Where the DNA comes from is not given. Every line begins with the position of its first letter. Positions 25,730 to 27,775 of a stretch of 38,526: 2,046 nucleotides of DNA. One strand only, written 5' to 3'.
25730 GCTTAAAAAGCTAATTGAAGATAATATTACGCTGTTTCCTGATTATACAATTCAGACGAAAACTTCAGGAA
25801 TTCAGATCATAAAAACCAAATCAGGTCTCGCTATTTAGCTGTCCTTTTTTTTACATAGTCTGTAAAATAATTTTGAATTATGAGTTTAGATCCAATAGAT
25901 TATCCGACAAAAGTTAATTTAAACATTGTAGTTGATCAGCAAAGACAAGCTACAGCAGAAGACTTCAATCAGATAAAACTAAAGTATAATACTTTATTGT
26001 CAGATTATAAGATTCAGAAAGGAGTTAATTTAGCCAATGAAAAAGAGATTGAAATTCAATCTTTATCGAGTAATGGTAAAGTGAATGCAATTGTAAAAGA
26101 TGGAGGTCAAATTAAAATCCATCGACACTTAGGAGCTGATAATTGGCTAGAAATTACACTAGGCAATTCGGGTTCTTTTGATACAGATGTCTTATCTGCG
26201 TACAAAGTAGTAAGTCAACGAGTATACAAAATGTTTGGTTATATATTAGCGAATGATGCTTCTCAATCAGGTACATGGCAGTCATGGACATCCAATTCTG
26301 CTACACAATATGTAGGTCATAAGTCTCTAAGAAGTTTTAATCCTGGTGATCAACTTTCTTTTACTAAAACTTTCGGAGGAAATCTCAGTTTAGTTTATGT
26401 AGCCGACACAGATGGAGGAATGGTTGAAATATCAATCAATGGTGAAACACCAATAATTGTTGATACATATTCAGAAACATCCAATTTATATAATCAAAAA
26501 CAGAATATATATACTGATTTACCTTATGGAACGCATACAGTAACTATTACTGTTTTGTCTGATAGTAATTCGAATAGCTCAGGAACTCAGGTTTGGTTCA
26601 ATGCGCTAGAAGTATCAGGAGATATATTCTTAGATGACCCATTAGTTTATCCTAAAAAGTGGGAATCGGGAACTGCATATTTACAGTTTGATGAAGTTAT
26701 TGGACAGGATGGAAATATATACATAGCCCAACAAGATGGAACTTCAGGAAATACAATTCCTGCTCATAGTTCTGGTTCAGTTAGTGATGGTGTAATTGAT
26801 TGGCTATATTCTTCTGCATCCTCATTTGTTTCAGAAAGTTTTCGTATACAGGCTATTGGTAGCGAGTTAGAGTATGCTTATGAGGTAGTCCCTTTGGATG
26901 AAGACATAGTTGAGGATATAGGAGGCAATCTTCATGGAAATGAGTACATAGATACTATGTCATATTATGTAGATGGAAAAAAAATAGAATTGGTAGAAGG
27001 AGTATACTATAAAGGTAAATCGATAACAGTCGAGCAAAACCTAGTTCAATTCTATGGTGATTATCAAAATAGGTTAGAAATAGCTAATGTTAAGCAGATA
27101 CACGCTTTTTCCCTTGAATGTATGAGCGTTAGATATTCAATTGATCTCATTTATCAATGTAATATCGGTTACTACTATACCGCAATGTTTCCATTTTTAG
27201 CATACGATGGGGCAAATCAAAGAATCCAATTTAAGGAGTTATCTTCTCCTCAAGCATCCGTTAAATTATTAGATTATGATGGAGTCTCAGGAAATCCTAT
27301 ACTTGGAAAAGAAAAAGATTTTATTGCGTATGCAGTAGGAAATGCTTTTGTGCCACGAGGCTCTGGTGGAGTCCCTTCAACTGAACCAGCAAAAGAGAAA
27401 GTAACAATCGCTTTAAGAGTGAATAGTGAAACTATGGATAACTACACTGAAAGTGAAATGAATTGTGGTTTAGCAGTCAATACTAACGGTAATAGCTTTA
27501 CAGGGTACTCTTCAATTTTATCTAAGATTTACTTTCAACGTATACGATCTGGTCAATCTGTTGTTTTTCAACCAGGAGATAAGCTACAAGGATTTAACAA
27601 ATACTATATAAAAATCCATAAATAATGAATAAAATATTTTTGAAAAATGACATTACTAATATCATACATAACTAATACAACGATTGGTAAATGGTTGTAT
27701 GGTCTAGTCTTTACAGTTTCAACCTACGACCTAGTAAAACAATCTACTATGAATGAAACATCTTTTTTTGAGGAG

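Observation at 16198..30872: Conserved TGTCC-T(6-9) motif in front of five late gene blocks, with identical 40-nt spacing to the ATG in three of them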

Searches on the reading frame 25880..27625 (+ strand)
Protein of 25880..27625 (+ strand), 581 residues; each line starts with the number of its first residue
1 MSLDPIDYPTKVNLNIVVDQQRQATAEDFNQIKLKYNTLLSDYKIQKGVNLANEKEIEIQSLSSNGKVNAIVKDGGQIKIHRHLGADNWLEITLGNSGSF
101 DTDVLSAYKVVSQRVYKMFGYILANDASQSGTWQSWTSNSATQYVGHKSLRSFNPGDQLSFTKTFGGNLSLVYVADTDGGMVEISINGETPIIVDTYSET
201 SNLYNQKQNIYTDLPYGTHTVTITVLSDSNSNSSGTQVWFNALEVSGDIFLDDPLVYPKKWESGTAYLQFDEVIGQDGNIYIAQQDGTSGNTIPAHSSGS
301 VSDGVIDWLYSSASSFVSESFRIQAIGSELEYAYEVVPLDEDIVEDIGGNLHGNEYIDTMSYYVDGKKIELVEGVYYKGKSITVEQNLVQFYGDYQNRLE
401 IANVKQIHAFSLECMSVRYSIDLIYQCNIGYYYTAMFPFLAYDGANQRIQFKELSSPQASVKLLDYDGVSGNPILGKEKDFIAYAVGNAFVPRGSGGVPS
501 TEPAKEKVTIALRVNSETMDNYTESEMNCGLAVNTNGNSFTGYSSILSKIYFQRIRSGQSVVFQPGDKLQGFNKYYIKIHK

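Call 7: search_protein_families(library=pfam, proteins=[window:25880-27625:+], max_evalue=0.01)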
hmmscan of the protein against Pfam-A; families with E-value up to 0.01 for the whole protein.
window:25880-27625:+ (581 aa): 1 family
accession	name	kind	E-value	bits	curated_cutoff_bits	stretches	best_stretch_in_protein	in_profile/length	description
PF17996.7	CE2_N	-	0.0085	16.6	27.9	0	165-233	26-90/108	Carbohydrate esterase 2 N-terminal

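Call 8: search_protein_families(library=phrogs, proteins=[window:25880-27625:+], max_evalue=0.001)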
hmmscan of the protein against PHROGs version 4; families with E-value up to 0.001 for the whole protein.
window:25880-27625:+ (581 aa): 0 families
